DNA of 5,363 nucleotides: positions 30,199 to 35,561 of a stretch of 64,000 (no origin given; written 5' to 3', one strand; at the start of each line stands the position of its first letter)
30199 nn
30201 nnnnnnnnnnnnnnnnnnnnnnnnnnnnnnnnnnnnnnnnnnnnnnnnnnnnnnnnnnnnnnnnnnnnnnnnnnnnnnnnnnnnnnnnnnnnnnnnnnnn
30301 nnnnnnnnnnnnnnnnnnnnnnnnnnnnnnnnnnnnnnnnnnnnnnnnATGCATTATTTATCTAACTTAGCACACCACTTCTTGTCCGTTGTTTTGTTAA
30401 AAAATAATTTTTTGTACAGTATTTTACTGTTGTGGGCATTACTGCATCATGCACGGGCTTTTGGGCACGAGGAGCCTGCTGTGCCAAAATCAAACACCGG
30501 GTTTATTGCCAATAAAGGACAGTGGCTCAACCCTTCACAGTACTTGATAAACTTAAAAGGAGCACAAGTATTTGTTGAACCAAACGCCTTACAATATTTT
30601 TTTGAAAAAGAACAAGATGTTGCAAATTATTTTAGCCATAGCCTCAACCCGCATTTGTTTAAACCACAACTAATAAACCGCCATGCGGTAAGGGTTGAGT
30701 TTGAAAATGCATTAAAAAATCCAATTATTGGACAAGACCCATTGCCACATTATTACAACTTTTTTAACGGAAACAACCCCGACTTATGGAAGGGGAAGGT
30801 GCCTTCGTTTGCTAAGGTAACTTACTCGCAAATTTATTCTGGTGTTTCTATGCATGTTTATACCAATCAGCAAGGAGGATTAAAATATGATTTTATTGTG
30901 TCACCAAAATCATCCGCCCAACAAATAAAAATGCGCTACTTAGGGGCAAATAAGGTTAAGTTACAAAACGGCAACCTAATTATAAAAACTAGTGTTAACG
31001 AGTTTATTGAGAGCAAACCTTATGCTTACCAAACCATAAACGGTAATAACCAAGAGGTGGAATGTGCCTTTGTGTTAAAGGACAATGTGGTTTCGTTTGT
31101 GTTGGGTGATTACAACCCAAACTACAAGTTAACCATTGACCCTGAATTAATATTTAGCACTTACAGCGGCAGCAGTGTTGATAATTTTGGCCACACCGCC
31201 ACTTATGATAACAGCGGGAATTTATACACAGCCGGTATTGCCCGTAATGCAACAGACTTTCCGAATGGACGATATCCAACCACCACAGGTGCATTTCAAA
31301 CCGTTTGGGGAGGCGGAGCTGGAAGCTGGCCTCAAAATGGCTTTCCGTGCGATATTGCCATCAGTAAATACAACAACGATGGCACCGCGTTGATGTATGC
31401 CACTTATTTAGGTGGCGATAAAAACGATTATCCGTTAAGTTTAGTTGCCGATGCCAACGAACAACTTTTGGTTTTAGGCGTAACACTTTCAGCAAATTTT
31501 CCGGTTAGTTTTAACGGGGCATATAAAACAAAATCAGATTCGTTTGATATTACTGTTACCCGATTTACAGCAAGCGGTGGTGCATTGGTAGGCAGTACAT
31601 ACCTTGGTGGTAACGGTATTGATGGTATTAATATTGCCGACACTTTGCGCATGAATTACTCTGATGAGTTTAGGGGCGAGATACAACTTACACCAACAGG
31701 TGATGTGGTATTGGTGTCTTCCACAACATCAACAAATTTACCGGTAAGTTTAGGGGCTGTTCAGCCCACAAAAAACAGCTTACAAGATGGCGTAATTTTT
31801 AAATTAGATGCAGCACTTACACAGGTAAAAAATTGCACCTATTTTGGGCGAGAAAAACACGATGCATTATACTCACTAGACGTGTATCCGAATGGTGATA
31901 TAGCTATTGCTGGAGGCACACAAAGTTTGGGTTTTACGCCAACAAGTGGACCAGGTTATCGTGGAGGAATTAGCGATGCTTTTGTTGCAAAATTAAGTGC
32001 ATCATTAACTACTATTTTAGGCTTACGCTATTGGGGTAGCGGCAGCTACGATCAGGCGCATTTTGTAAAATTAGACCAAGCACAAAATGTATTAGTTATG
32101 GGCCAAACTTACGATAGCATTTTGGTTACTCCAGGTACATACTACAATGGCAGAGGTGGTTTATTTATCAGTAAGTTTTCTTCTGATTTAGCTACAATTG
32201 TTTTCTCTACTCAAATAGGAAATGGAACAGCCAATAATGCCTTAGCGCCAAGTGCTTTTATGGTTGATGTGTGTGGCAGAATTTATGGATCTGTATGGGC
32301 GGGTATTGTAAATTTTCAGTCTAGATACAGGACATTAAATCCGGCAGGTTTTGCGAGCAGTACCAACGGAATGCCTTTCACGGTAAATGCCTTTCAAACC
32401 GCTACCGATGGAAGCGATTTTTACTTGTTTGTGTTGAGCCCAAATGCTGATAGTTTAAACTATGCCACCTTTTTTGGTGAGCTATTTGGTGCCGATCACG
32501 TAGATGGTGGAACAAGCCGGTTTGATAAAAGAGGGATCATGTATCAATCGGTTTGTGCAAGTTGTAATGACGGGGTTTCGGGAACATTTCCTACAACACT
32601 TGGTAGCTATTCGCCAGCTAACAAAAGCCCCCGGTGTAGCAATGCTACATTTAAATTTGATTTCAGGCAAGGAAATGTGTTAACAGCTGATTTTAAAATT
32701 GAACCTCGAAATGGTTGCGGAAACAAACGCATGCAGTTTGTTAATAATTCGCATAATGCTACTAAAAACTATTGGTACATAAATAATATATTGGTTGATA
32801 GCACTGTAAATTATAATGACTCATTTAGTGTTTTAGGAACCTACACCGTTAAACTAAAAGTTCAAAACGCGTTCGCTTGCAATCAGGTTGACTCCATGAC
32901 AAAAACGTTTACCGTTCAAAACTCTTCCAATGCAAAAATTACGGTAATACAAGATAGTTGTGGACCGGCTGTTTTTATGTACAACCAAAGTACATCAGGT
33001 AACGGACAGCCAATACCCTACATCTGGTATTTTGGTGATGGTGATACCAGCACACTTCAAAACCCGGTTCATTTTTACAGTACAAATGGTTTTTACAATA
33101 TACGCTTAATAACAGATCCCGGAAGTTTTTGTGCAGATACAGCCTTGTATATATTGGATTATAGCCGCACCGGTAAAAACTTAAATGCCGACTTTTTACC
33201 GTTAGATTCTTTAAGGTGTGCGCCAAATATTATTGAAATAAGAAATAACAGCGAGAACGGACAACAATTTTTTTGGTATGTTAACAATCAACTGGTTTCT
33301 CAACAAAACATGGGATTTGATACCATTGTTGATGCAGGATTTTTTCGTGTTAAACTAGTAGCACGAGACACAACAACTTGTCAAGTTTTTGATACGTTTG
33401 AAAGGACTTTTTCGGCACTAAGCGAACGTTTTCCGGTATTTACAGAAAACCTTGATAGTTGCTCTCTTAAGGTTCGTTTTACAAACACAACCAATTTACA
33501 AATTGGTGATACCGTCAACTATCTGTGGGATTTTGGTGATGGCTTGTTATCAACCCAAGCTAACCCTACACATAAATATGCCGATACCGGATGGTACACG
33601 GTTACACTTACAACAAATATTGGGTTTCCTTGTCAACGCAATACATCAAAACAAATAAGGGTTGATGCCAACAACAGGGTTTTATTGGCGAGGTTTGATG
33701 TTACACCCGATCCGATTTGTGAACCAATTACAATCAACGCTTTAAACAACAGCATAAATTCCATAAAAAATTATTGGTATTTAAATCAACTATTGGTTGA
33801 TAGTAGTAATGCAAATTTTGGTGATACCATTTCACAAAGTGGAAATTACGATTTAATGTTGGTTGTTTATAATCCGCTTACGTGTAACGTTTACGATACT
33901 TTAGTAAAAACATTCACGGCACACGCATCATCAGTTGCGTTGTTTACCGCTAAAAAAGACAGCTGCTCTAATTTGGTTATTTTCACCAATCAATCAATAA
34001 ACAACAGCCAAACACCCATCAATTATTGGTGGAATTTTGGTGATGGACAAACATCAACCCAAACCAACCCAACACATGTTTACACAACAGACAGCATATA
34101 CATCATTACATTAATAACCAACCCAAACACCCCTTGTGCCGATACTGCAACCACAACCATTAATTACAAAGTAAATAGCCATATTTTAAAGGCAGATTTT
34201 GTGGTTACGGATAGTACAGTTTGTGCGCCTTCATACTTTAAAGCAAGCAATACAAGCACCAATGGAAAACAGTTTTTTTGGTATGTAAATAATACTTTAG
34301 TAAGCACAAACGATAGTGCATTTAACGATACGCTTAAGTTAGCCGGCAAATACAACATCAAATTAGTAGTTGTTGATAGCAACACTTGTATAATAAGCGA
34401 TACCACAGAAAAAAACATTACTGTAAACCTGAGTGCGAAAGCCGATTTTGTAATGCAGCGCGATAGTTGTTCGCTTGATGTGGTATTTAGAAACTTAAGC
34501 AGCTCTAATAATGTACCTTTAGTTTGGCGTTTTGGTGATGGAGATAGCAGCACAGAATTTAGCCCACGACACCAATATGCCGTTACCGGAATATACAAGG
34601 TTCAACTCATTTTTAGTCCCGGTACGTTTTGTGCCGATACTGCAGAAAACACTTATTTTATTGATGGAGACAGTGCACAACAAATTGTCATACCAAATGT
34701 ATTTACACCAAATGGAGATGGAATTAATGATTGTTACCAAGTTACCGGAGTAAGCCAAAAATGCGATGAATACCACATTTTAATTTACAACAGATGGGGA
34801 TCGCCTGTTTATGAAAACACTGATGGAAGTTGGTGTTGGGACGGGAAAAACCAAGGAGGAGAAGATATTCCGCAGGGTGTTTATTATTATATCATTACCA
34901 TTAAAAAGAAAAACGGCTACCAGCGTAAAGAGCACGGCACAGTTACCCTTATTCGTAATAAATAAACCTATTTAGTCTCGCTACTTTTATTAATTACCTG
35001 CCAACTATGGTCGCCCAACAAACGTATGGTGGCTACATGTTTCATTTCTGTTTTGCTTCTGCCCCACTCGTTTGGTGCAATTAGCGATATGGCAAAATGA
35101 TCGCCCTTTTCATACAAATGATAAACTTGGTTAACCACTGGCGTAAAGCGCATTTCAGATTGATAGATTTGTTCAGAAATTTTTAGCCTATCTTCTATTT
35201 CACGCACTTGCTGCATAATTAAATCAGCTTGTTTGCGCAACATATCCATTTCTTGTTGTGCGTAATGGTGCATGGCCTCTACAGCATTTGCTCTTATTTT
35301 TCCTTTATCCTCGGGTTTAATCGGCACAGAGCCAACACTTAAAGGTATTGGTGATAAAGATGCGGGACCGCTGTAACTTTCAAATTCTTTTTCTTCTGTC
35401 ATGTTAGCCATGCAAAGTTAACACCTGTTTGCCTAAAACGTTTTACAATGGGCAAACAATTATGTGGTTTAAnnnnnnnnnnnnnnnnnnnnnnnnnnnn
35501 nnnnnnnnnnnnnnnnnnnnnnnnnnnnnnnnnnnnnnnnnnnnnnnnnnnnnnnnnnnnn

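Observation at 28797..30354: ECF sigma factor paired with an anti-sigma-like protein that carries a T9SS type-B C-terminal sorting domain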

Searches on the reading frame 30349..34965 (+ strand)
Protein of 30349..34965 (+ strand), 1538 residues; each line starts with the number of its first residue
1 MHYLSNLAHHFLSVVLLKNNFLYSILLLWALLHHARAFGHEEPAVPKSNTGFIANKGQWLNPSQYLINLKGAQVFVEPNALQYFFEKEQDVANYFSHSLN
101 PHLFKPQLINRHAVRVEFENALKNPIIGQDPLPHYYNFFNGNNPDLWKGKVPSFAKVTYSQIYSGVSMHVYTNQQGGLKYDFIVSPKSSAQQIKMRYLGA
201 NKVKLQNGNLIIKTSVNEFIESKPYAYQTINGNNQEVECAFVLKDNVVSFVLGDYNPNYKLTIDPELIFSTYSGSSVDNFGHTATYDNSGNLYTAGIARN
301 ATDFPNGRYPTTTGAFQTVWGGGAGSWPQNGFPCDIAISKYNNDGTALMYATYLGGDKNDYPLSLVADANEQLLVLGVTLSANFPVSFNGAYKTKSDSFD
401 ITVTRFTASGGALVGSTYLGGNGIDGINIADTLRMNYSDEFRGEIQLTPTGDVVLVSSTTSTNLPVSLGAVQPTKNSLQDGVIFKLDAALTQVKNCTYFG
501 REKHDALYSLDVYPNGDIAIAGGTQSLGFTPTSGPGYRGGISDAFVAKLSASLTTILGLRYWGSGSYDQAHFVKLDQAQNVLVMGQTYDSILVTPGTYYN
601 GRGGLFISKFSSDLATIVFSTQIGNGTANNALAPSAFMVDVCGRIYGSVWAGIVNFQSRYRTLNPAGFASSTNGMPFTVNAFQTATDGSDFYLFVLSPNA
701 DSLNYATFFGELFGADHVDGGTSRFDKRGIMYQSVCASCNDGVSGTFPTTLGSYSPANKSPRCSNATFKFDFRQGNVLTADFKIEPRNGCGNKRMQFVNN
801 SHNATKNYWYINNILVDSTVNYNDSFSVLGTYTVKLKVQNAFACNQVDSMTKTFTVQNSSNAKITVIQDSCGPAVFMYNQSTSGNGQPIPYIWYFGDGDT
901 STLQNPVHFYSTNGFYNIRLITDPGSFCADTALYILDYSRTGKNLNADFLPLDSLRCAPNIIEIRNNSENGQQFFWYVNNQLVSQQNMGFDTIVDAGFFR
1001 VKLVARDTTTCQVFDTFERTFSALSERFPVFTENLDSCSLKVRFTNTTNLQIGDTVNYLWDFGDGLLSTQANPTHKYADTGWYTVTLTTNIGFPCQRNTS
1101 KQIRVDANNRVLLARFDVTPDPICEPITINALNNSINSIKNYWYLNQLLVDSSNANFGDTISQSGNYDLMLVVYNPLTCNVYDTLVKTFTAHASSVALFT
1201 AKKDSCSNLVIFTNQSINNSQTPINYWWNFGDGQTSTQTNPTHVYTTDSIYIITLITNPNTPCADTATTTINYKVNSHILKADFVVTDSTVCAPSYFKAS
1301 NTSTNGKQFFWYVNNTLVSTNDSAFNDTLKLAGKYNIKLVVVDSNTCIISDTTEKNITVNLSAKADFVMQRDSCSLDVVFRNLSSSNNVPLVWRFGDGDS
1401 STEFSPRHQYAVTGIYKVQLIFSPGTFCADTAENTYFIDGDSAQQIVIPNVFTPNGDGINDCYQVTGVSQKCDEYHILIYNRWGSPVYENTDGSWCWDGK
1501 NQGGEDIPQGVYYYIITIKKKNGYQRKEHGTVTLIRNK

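Call 3: search_protein_families(library=pfam, proteins=[window:30349-34965:+], max_evalue=0.1)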
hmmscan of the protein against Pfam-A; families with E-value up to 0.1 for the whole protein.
window:30349-34965:+ (1538 aa): 7 families
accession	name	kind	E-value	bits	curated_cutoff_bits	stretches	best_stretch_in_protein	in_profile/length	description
PF25778.1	DUF7948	-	2.7e-66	224.1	27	1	52-266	1-214/214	Domain of unknown function (DUF7948)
PF18911.6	PKD_4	-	9.7e-48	160.6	27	4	1041-1098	19-77/85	PKD domain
PF00801.26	PKD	-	1.6e-24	86.1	23.5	4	1042-1088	17-64/80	PKD domain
PF13585.12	CHU_C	-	2.2e-24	85.8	27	1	1447-1532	2-84/86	CHU_C Type IX secretion signal domain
PF06832.18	BiPBP_C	-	6.9e-05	23.1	26.8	0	1297-1344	37-81/90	Penicillin-Binding Protein C-terminus Family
PF22727.1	NCH2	-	0.0011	19.4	27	0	1136-1156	58-78/96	NACHT C-terminal Helical domain 2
PF16820.11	PKD_3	-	0.0013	19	26.3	0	798-840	27-68/68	PKD-like domain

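Call 4: search_protein_families(library=ncbifam, proteins=[window:30349-34965:+], max_evalue=0.1)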
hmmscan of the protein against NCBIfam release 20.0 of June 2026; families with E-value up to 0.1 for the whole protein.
window:30349-34965:+ (1538 aa): 3 families
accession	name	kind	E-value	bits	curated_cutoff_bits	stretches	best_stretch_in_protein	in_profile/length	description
TIGR04131.1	Bac_Flav_CTERM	domain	9.3e-16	57.8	35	1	1447-1536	2-85/85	T9SS type B sorting domain-containing protein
TIGR00864.1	PCC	subfamily_domain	5.3e-07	26.4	1861.4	3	1052-1091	1422-1461/2700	polycystin cation channel protein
NF053608.1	Lsa66_OmpA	equivalog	0.015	13.8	700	1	1490-1521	310-341/581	fibronectin-binding adhesin Lsa66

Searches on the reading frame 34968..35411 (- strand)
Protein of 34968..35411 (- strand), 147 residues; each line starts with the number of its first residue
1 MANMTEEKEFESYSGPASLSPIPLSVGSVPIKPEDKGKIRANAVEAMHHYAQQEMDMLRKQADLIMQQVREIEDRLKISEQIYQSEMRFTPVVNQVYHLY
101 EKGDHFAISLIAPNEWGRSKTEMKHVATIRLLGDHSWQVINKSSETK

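Call 18: search_protein_families(library=pfam, proteins=[window:34968-35411:-], max_evalue=0.001)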
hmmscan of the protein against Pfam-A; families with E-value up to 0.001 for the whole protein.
window:34968-35411:- (147 aa): 1 family
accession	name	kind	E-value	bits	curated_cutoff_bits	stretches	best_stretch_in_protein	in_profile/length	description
PF10504.14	DUF2452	-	3.4e-10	40.1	25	1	42-142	39-139/156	Protein of unknown function (DUF2452)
